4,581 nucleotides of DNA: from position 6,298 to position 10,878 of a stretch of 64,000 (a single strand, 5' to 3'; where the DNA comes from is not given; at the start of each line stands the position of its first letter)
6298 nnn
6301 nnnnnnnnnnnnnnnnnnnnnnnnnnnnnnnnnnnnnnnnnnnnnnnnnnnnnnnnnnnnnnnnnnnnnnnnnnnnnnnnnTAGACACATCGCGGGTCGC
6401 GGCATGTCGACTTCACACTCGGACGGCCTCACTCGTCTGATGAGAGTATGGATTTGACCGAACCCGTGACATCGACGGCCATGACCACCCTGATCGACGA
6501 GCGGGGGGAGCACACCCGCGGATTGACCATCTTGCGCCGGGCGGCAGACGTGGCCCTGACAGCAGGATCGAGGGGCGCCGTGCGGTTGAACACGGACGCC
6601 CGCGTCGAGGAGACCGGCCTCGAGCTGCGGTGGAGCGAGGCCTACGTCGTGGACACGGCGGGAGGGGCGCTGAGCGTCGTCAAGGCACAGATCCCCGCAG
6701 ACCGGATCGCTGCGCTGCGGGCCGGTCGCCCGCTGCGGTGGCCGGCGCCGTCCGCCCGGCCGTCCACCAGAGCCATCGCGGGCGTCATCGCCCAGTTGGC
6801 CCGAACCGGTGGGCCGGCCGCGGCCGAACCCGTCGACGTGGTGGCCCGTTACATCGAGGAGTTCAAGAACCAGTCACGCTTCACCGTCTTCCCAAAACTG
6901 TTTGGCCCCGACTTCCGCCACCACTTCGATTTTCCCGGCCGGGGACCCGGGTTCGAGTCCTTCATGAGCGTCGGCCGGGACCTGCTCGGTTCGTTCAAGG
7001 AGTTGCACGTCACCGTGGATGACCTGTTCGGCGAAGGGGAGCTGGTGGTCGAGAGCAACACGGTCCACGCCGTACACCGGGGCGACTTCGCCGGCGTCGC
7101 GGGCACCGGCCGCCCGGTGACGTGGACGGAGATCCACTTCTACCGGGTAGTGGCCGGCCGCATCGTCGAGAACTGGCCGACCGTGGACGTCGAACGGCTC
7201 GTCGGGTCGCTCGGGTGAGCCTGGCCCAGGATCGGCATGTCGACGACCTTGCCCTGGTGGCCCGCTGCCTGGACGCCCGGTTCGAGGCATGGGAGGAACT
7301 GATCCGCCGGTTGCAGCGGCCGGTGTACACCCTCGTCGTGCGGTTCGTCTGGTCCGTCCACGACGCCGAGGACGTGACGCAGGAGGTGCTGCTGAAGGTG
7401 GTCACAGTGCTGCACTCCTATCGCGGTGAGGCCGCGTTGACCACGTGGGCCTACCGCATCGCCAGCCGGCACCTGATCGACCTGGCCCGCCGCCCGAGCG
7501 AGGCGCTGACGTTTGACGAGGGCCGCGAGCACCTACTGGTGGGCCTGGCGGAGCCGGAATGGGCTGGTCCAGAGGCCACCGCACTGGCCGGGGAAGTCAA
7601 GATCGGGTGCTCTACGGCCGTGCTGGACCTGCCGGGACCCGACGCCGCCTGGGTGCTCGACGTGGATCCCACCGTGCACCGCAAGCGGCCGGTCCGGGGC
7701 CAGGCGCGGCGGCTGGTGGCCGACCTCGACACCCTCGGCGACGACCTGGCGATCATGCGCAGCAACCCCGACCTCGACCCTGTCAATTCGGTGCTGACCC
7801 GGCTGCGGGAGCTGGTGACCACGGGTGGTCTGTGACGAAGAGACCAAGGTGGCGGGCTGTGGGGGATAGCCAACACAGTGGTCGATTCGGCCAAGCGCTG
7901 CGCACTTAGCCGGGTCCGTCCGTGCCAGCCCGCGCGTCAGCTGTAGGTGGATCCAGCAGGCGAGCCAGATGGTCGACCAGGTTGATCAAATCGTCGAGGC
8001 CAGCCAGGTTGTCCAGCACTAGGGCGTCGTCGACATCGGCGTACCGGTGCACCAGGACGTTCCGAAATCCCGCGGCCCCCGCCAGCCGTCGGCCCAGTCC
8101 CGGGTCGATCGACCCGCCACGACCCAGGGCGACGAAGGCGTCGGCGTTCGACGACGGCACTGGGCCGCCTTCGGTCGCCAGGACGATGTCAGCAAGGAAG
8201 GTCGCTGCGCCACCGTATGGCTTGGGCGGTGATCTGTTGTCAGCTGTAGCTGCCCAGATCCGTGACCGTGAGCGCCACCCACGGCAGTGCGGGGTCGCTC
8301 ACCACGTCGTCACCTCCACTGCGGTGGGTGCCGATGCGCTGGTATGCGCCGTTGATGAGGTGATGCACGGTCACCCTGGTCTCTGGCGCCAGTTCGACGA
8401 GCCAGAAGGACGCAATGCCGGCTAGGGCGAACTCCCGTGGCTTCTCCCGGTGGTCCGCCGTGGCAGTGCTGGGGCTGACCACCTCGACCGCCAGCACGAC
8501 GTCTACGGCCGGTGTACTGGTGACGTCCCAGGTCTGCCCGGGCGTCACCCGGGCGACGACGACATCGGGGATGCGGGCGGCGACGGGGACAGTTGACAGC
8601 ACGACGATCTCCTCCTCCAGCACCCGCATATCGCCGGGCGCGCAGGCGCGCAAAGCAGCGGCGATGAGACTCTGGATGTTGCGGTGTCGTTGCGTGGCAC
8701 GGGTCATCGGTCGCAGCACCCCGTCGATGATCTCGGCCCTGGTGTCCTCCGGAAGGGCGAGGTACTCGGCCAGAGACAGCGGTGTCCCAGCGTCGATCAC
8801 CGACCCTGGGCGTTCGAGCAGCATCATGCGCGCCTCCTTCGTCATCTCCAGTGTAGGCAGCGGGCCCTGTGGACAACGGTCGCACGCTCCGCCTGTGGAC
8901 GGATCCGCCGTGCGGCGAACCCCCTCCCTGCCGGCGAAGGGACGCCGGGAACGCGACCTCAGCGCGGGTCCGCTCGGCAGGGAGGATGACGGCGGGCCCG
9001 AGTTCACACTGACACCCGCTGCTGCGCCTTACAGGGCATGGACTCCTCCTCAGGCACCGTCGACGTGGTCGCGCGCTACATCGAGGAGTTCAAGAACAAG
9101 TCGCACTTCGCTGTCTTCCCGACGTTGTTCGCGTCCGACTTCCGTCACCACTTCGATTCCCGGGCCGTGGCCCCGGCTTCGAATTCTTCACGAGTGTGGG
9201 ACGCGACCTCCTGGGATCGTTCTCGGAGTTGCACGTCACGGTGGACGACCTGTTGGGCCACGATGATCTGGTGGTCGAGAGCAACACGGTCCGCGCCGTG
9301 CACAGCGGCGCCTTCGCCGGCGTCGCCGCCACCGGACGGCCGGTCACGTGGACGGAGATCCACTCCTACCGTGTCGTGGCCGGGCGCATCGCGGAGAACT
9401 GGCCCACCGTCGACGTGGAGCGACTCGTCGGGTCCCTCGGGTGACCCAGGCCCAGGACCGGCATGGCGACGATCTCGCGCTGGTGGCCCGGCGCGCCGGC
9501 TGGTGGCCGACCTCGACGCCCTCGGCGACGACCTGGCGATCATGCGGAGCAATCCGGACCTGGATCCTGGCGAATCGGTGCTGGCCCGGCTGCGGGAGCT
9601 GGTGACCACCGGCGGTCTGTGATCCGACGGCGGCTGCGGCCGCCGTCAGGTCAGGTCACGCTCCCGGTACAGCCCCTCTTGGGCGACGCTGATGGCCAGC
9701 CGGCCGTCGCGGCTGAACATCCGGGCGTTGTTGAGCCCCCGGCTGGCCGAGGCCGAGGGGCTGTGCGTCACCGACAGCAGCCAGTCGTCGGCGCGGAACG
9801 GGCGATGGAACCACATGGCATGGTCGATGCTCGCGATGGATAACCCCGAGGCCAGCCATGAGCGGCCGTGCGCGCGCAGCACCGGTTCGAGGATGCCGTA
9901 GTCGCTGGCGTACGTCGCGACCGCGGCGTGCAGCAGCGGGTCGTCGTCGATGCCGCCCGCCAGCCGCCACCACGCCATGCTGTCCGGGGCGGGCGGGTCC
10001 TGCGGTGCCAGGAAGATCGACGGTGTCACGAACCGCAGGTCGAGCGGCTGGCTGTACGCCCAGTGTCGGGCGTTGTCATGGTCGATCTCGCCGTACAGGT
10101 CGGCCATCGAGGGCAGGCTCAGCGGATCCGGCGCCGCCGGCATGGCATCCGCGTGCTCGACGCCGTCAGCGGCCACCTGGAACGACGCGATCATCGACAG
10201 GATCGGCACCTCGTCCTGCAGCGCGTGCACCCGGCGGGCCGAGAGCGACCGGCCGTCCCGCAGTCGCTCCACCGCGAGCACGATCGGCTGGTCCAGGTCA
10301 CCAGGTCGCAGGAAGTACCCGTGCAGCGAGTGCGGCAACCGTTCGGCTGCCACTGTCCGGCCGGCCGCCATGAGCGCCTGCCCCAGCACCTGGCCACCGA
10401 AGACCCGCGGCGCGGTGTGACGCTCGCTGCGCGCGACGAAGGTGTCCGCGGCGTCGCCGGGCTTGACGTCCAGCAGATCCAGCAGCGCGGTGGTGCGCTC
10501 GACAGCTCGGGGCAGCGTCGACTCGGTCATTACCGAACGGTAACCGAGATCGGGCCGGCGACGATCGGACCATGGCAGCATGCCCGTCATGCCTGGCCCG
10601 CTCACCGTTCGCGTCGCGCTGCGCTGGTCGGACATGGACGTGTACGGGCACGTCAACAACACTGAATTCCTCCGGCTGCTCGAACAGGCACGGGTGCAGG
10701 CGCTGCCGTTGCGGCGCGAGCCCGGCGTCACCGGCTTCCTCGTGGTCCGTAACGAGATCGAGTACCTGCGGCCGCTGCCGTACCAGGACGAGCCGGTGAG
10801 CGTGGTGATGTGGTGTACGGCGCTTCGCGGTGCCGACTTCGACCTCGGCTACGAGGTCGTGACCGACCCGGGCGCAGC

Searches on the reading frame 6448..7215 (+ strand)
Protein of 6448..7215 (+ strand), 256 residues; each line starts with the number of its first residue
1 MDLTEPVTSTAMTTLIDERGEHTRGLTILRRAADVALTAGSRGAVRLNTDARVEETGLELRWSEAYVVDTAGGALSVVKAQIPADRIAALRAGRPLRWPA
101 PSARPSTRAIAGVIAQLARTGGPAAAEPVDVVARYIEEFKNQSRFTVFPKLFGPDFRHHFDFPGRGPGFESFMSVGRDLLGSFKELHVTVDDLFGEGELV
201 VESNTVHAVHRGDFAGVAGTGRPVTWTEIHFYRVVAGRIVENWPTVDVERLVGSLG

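Call 31: search_protein_families(library=pfam, proteins=[window:6448-7215:+], max_evalue=0.0001)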
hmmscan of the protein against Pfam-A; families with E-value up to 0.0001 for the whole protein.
window:6448-7215:+ (256 aa): 2 families
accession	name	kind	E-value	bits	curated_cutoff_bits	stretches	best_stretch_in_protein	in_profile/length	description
PF07366.18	SnoaL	-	6.5e-23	81.4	28.4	1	131-248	2-119/126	SnoaL-like polyketide cyclase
PF12680.13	SnoaL_2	-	1.2e-10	42.3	27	1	132-241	1-101/102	SnoaL-like domain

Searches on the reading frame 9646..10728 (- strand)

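Call 31: search_protein_families(library=pfam, proteins=[window:9646-10728:-], max_evalue=0.0001)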
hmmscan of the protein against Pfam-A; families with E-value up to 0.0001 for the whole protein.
window:9646-10728:- (360 aa): 3 families
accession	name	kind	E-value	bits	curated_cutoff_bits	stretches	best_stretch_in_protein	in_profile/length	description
PF02551.21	Acyl_CoA_thio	-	3.6e-33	114.7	21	1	251-353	32-132/132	Acyl-CoA thioesterase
PF20789.3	4HBT_3C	-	1.9e-25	90.1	24.1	1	217-353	15-139/140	Acyl-CoA thioesterase C-terminal domain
PF13622.12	4HBT_3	-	6.5e-21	74.8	24.3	1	105-184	7-83/83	Acyl-CoA thioesterase N-terminal domain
